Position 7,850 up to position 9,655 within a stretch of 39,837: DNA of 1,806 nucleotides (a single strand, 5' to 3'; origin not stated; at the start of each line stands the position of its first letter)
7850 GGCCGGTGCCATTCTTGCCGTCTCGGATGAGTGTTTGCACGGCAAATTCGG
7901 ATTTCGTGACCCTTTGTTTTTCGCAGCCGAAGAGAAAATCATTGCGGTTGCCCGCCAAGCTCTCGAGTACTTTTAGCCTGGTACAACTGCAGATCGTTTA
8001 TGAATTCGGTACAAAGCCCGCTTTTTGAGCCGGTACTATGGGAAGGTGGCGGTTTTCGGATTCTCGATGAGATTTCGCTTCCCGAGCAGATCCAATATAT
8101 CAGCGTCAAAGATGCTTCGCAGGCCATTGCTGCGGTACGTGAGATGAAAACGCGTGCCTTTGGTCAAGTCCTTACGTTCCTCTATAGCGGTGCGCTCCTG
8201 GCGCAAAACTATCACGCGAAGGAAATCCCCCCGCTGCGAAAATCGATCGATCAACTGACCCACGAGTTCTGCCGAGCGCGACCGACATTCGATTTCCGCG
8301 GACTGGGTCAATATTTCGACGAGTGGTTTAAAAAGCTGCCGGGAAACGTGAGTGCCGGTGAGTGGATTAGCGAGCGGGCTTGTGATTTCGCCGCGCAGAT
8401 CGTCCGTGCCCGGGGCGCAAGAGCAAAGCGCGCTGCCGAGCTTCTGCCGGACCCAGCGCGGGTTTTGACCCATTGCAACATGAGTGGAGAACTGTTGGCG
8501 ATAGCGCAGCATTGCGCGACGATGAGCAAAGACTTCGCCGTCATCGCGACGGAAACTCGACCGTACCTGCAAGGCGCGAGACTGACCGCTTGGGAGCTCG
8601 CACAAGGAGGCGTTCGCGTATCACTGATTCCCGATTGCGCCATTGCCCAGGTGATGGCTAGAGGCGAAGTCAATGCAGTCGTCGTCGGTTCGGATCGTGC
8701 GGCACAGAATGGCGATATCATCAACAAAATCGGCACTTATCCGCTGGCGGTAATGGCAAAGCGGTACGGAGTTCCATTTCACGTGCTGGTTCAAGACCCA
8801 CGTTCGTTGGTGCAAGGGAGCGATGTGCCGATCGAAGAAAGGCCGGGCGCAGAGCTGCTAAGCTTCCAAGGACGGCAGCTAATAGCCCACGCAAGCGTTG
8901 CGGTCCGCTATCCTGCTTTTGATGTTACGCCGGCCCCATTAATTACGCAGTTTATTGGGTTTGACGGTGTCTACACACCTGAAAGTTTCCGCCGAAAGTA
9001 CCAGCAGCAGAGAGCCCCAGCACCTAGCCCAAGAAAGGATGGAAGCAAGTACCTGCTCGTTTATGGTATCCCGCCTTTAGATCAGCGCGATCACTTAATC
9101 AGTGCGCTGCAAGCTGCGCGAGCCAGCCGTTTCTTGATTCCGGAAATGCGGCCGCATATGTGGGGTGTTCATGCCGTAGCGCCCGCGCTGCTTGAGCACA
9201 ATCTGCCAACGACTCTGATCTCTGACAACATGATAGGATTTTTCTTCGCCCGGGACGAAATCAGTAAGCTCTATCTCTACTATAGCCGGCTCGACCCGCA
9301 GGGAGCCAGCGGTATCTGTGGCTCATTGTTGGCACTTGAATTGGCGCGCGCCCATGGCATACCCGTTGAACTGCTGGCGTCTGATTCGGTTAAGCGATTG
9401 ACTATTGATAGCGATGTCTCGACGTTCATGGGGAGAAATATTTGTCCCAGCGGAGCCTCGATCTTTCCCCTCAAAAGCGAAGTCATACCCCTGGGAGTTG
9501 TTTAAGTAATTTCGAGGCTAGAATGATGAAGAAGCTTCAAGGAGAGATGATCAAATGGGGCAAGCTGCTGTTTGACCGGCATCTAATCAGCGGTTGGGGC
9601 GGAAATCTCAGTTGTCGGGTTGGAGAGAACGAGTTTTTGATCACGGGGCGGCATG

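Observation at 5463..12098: Candidate undescribed pathway: a DHAP-shunt-like nucleoside salvage core flanked by a CCG Fe-S protein and an acyl-CoA ligase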

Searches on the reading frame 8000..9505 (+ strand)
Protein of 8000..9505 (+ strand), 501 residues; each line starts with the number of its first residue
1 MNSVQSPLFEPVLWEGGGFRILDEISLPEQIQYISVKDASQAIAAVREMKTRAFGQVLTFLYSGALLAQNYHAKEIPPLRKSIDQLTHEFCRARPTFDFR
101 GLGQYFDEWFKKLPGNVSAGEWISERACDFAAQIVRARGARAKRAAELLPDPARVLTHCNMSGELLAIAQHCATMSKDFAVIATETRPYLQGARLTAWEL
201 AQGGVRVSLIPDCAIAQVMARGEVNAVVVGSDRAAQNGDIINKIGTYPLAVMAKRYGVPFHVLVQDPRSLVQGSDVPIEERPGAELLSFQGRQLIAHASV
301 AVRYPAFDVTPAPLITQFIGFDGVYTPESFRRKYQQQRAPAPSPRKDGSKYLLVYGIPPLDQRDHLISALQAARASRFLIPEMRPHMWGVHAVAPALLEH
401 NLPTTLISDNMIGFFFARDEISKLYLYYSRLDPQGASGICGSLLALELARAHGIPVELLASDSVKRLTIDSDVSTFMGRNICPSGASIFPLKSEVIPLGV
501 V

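Call 3: search_protein_families(library=pfam, proteins=[window:8000-9505:+], max_evalue=0.01)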
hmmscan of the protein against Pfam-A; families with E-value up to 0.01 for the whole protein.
window:8000-9505:+ (501 aa): 1 family
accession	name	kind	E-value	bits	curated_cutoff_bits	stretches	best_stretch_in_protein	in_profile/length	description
PF01008.23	IF-2B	-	1.4e-57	195.5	22.4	2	66-327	18-280/280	Initiation factor 2 subunit family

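Call 4: search_protein_families(library=ncbifam, proteins=[window:8000-9505:+], max_evalue=0.01)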
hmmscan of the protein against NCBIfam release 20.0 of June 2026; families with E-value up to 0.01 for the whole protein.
window:8000-9505:+ (501 aa): 8 families
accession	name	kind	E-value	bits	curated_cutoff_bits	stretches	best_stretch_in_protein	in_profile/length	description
NF004326.0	PRK05720.1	subfamily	2.9e-72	243.4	271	2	9-329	10-344/358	s-methyl-5-thioribose-1-phosphate isomerase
TIGR00512.1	salvage_mtnA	equivalog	3.2e-65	220.3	279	1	11-326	2-334/335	S-methyl-5-thioribose-1-phosphate isomerase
TIGR00524.1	eIF-2B_rel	subfamily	8e-59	199.2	185.85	2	38-327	3-303/303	S-methyl-5-thioribose-1-phosphate isomerase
NF004700.0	PRK06036.1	equivalog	1.5e-49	168.9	528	2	14-327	6-330/339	S-methyl-5-thioribose-1-phosphate isomerase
NF004436.0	PRK05772.1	equivalog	2.2e-48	165.3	521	2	146-327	161-351/363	S-methyl-5-thioribose-1-phosphate isomerase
TIGR00511.1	ribulose_e2b2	equivalog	1.8e-36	125.9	314.1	1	118-329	82-290/301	ribose 1,5-bisphosphate isomerase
NF006210.0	PRK08335.1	equivalog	4e-17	62.4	339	1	121-320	79-264/275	translation initiation factor IF-2B subunit alpha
NF004994.0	PRK06372.1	equivalog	1.7e-15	57.1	249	1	181-264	112-192/253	translation initiation factor IF-2B subunit delta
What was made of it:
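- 8000..9004 (+): Isomerase N-module: a full MtnA-like aldose-ketose isomerase (residues 1-335) with catalytic Cys159 (LTHCN) and Asp232 (GSDR). NCBIfam MtnA subfamily 243 bits (cutoff 271) and eIF-2B_rel subfamily 199 bits (above its 186 cutoff); R15P isomerase scores only 126 bits (call 4).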

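Call 10: find_homologous_proteins(query=window:8000-9502:+, max_evalue=1e-10)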
Query window:8000-9502:+ (501 aa): 7999 proteins with E <= 1e-10 among 8000 candidates; the best 120 are listed.
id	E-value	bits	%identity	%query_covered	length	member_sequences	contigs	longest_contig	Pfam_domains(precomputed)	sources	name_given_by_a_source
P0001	0.0e+0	1056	93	100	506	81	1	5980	PF01008.24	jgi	jgi:methylthioribose-1-phosphate isomerase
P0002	1.1e-287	972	86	99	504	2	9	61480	PF01008.24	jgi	jgi:methylthioribose-1-phosphate isomerase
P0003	1.6e-286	969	86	99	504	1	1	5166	PF01008.24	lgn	-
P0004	3.1e-284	961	84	99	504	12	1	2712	PF01008.24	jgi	-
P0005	2.8e-280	948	84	99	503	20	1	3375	PF01008.24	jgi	jgi:methylthioribose-1-phosphate isomerase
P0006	1.5e-279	945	84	99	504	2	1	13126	PF01008.24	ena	-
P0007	1.7e-279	945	84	99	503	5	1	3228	PF01008.24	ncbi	-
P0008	1.0e-277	939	83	99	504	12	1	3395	PF01008.24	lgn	-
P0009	5.7e-275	930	82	99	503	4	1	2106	PF01008.24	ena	-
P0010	1.9e-274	929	81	100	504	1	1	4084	PF01008.24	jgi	jgi:methylthioribose-1-phosphate isomerase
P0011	7.6e-274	927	82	99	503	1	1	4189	PF01008.24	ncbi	ncbi:MAG TPA: hypothetical protein VF089_10150 [Candidatus Binatia bacterium]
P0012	2.1e-273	925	82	99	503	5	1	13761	PF01008.24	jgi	jgi:methylthioribose-1-phosphate isomerase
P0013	3.2e-273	925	82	99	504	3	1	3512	PF01008.24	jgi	jgi:methylthioribose-1-phosphate isomerase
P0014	3.4e-271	918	82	99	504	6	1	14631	PF01008.24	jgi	jgi:methylthioribose-1-phosphate isomerase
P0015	3.8e-268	908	81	99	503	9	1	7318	PF01008.24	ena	-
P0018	6.8e-260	881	77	99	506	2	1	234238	PF01008.24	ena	-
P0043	9.8e-208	709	62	100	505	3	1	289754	PF01008.24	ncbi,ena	-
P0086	3.9e-204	697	62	100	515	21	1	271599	PF01008.24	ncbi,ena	-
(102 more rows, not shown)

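Call 11: find_encoding_contigs(protein=P0018, flank=8000, max_places=2)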
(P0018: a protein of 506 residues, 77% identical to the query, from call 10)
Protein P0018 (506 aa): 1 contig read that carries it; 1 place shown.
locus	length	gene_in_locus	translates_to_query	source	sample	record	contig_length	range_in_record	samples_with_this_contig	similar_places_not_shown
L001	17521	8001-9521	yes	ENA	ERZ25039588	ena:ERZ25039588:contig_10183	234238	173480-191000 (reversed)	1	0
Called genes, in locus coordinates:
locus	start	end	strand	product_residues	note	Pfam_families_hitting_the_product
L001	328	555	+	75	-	-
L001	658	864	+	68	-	-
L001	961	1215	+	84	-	-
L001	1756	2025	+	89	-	PF21694:DNA_pol3_delta_C (weak)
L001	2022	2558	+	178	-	PF07894:SACK1, PF13091:PLDc_2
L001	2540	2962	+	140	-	-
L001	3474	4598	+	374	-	PF00768:Peptidase_S11, PF02113:Peptidase_S13 (weak), PF13354:Beta-lactamase2, PF05036:SPOR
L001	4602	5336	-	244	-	PF23023:Anti-Pycsar_Apyc1, PF00753:Lactamase_B, PF12706:Lactamase_B_2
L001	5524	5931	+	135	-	PF22381:Staph_reg_Sar_Rot, PF12802:MarR_2, PF01047:MarR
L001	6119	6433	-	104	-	-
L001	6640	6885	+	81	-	-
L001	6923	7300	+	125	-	PF02754:CCG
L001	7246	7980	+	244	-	PF01048:PNP_UDP_1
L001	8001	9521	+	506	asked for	PF01008:IF-2B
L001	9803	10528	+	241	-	PF00596:Aldolase_II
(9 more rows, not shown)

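Call 12: find_encoding_contigs(protein=P0043, flank=8000, max_places=2)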
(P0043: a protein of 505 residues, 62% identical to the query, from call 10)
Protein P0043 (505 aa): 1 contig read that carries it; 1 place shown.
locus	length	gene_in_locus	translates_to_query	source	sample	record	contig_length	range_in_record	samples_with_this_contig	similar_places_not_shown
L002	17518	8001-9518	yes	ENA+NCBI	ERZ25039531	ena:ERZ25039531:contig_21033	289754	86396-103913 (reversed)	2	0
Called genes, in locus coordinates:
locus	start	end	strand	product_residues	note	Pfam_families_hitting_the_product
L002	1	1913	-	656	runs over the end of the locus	PF20437:LonC_helical, PF13654:AAA_32, PF20436:LonB_AAA-LID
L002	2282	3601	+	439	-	PF01435:Peptidase_M48, PF13181:TPR_8 (faint), PF13431:TPR_17 (faint), PF25063:ARM_TT21_C (faint), PF13424:TPR_12 (weak), PF13414:TPR_11 (weak), PF13432:TPR_16 (weak), PF14559:TPR_19, +8 more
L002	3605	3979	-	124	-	-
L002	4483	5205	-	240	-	PF23023:Anti-Pycsar_Apyc1, PF00753:Lactamase_B, PF12706:Lactamase_B_2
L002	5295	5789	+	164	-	PF22381:Staph_reg_Sar_Rot, PF01047:MarR, PF12802:MarR_2, PF13463:HTH_27 (weak)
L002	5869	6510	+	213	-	PF13183:Fer4_8 (weak)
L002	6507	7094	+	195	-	PF02754:CCG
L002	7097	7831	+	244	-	PF01048:PNP_UDP_1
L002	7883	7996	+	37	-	-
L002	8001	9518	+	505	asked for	PF01008:IF-2B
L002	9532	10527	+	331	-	PF00596:Aldolase_II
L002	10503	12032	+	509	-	PF00501:AMP-binding, PF13193:AMP-binding_C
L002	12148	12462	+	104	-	-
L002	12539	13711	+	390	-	PF02120:Flg_hook (weak)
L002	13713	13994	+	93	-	PF01312:Bac_export_2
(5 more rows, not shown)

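Call 13: find_encoding_contigs(protein=P0086, flank=8000, max_places=2)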
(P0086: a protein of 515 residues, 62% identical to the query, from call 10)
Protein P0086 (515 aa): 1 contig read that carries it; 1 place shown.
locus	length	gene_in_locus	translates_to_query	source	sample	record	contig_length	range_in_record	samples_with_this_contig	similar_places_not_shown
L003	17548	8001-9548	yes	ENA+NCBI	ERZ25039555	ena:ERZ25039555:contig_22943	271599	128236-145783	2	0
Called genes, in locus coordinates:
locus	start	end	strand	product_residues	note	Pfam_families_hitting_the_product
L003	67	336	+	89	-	-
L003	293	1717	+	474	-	PF06144:DNA_pol3_delta, PF21694:DNA_pol3_delta_C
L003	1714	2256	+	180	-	PF07894:SACK1, PF13091:PLDc_2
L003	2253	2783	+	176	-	-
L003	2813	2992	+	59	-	-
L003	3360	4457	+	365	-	PF00768:Peptidase_S11, PF13354:Beta-lactamase2 (faint), PF05036:SPOR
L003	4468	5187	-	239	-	PF23023:Anti-Pycsar_Apyc1, PF00753:Lactamase_B, PF12706:Lactamase_B_2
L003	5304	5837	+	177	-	PF22381:Staph_reg_Sar_Rot, PF01047:MarR, PF12802:MarR_2, PF13463:HTH_27 (faint)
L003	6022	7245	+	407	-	PF13183:Fer4_8 (weak), PF02754:CCG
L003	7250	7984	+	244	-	PF01048:PNP_UDP_1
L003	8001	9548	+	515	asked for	PF01008:IF-2B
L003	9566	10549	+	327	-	PF00596:Aldolase_II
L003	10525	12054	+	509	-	PF00501:AMP-binding, PF13193:AMP-binding_C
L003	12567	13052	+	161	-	-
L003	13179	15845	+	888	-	PF02739:5_3_exonuc_N, PF01367:5_3_exonuc, PF00476:DNA_pol_A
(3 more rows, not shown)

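Call 15: search_solved_structures(query=window:8000-9502:+, show_alignments=2)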
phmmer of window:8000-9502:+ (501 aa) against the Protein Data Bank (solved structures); distinct sequences matched with E-value up to 0.001: 40.
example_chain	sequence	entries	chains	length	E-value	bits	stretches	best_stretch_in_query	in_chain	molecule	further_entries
1t9k_A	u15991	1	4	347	3e-47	164.4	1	12-328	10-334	Probable methylthioribose-1-phosphate isomerase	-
4ldq_A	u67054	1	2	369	1.7e-40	142.2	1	153-332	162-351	Methylthioribose-1-phosphate isomerase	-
4ldr_A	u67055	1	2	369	2.4e-40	141.6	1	153-332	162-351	Methylthioribose-1-phosphate isomerase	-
1t5o_A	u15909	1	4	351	4.8e-40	140.7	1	12-327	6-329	Translation initiation factor eIF2B, subunit delta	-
2yrf_A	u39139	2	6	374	8.9e-40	139.8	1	12-327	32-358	Methylthioribose-1-phosphate isomerase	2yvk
6a34_A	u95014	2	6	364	8.6e-37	129.9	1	125-333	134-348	Putative methylthioribose-1-phosphate isomerase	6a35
2a0u_A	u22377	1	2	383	1.7e-27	99.3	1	126-329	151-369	initiation factor 2B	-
1w2w_B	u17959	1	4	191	1.5e-20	76.4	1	181-329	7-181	5-METHYLTHIORIBOSE-1-PHOSPHATE ISOMERASE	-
5yfj_A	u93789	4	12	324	3.6e-17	65.2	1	144-327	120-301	Ribose 1,5-bisphosphate isomerase | Ribose-1,5-bisphosphate isomerase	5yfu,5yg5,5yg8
3a11_A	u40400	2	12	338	5.3e-17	64.7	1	134-327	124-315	Translation initiation factor eIF-2B, delta subunit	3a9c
5yft_A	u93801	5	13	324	1.8e-16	62.9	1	144-327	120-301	Ribose 1,5-bisphosphate isomerase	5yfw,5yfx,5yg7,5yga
3ecs_A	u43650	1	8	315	4.5e-16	61.6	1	125-329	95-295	Translation initiation factor eIF-2B subunit alpha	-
6caj_H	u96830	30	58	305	4.5e-16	61.6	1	125-329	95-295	Translation initiation factor eIF-2B subunit alpha | Translation initiation factor eIF2B subunit alpha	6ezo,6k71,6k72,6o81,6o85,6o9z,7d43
9y3t_G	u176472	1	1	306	4.5e-16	61.6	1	125-329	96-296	Translation initiation factor eIF2B subunit alpha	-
7f66_A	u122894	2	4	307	4.6e-16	61.6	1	125-329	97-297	Translation initiation factor eIF-2B subunit alpha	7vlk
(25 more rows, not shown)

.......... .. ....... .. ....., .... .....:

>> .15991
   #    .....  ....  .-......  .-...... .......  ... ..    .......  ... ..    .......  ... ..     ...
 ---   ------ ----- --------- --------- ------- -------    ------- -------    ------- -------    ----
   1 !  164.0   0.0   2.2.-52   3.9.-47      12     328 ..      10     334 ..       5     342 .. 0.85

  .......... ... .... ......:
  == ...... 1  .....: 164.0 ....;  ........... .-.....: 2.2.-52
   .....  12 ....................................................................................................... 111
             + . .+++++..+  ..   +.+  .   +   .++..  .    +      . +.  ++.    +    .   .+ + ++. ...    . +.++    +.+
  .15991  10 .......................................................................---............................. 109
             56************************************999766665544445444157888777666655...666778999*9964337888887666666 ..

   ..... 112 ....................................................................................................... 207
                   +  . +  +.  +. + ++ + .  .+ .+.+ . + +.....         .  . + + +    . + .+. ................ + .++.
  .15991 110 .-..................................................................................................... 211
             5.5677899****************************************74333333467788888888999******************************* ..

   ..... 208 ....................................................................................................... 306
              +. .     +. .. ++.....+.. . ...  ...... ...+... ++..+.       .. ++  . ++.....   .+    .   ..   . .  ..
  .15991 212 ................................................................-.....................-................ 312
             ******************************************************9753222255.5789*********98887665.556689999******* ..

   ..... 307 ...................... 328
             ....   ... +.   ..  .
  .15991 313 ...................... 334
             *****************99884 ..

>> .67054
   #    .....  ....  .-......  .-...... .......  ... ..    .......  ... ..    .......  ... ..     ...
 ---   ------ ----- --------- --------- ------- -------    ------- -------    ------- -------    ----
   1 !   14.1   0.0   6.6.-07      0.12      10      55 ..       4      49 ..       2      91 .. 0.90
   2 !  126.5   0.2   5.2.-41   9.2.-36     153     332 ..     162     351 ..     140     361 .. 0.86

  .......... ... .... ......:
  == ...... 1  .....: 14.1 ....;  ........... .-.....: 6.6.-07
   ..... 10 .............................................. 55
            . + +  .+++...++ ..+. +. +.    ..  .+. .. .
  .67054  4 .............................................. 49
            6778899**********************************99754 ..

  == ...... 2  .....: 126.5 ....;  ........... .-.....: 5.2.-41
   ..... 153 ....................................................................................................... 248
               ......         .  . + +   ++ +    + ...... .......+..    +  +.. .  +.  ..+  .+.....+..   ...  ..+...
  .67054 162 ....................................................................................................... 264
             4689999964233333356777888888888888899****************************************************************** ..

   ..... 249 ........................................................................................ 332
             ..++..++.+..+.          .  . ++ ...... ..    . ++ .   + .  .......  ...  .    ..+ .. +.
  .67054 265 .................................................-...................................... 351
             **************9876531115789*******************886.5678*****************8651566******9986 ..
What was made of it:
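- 8000..9004 (+): PDB alignment in call 15.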

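Call 20: find_related_loci(query=A1, collection=genome_contigs, flank=10000)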
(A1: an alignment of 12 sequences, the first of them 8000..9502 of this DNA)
Query A1 (501 aa) in genome_contigs; peptide patterns used: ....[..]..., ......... (x = any residue, [..] = any of these).
239 stretches matched a pattern; 208 encode a relative of the query (tblastn E <= 1e-3); the best 80 are kept; 80 distinct loci.
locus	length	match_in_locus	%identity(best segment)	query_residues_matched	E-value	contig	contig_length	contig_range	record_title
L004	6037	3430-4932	96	1-501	0e+0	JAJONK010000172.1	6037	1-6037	MAG: Deltaproteobacteria bacterium isolate C_No_T20_B_bin.39 scaffold_14049, whole genome shotgun sequence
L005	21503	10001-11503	96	1-501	0e+0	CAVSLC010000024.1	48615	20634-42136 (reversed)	MAG: uncultured delta proteobacterium isolate MFD09206.bin.3.265 genome assembly, contig: contig_5204, whole genome shot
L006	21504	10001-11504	94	1-501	0e+0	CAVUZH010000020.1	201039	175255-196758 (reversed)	MAG: uncultured delta proteobacterium isolate MFD05567.bin.2.276 genome assembly, contig: contig_52205, whole genome sho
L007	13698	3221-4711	81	1-498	0e+0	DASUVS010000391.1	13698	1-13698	MAG TPA_asm: Candidatus Binatia bacterium isolate SMAG_U1821 k141_1701130, whole genome shotgun sequence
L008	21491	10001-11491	71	1-497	0e+0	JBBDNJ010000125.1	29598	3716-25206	MAG: Candidatus Binatia bacterium isolate LejiaB_54_11 Lejia_B_1873_length_29598_cov_6, whole genome shotgun sequence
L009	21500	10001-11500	70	1-500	0e+0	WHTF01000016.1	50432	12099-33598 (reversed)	MAG: Deltaproteobacteria bacterium isolate Dino_bin29 NODE_16_length_50432_cov_161.041428, whole genome shotgun sequence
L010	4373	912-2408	62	1-497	0e+0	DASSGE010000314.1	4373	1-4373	MAG TPA_asm: Candidatus Binatia bacterium isolate SMAG_U1024 k141_766491, whole genome shotgun sequence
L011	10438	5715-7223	62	1-501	0e+0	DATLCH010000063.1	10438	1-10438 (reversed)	MAG TPA_asm: Candidatus Limnocylindrales bacterium isolate SMAG_U14319 k141_6812910, whole genome shotgun sequence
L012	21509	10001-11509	61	1-501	0e+0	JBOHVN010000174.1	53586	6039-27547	MAG: Candidatus Binatia bacterium isolate M3-S_metawrap_bin.190 k127_1942680, whole genome shotgun sequence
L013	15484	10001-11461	62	1-485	0e+0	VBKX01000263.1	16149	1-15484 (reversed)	MAG: Deltaproteobacteria bacterium isolate DP_20 14_0903_13_30cm_scaffold_2451303, whole genome shotgun sequence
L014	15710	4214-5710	61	1-497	0e+0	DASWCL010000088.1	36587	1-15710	MAG TPA_asm: Candidatus Binatia bacterium isolate SMAG_U2708 k141_343483, whole genome shotgun sequence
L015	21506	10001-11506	62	1-500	0e+0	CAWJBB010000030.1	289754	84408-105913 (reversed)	MAG: uncultured delta proteobacterium isolate MFD04850.bin.2.19 genome assembly, contig: contig_21033, whole genome shot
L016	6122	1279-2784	63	1-500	0e+0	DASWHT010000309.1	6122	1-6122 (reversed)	MAG TPA_asm: Candidatus Binatia bacterium isolate SMAG_U2849 k141_911834, whole genome shotgun sequence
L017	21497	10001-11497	62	1-497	0e+0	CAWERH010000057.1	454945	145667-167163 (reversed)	MAG: uncultured delta proteobacterium isolate MFD09212.bin.2.27 genome assembly, contig: contig_4743, whole genome shotg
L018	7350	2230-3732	62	2-500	0e+0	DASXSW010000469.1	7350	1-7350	MAG TPA_asm: Candidatus Binatia bacterium isolate SMAG_U4676 k141_329891, whole genome shotgun sequence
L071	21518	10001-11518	34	5-501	4e-79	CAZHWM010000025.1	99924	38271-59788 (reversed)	MAG TPA_asm: uncultured Planctomycetales bacterium isolate binchicken_co219_440 genome assembly, contig: k141_753622, wh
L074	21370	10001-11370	43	1-481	2e-83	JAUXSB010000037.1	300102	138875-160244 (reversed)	MAG: Candidatus Omnitrophota bacterium isolate C12_metabat.bin.33_sub C12_k141_503534, whole genome shotgun sequence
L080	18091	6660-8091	41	5-489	4e-83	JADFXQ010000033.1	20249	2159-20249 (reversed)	MAG: Candidatus Omnitrophota bacterium isolate nDJH15bin13 nDJH15_bin13_NODE_33_length_20249_cov_4.608408, whole genome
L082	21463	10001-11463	44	5-501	2e-73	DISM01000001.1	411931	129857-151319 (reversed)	MAG TPA_asm: Candidatus Omnitrophica bacterium UBA6210 UBA6210_contig_1103, whole genome shotgun sequence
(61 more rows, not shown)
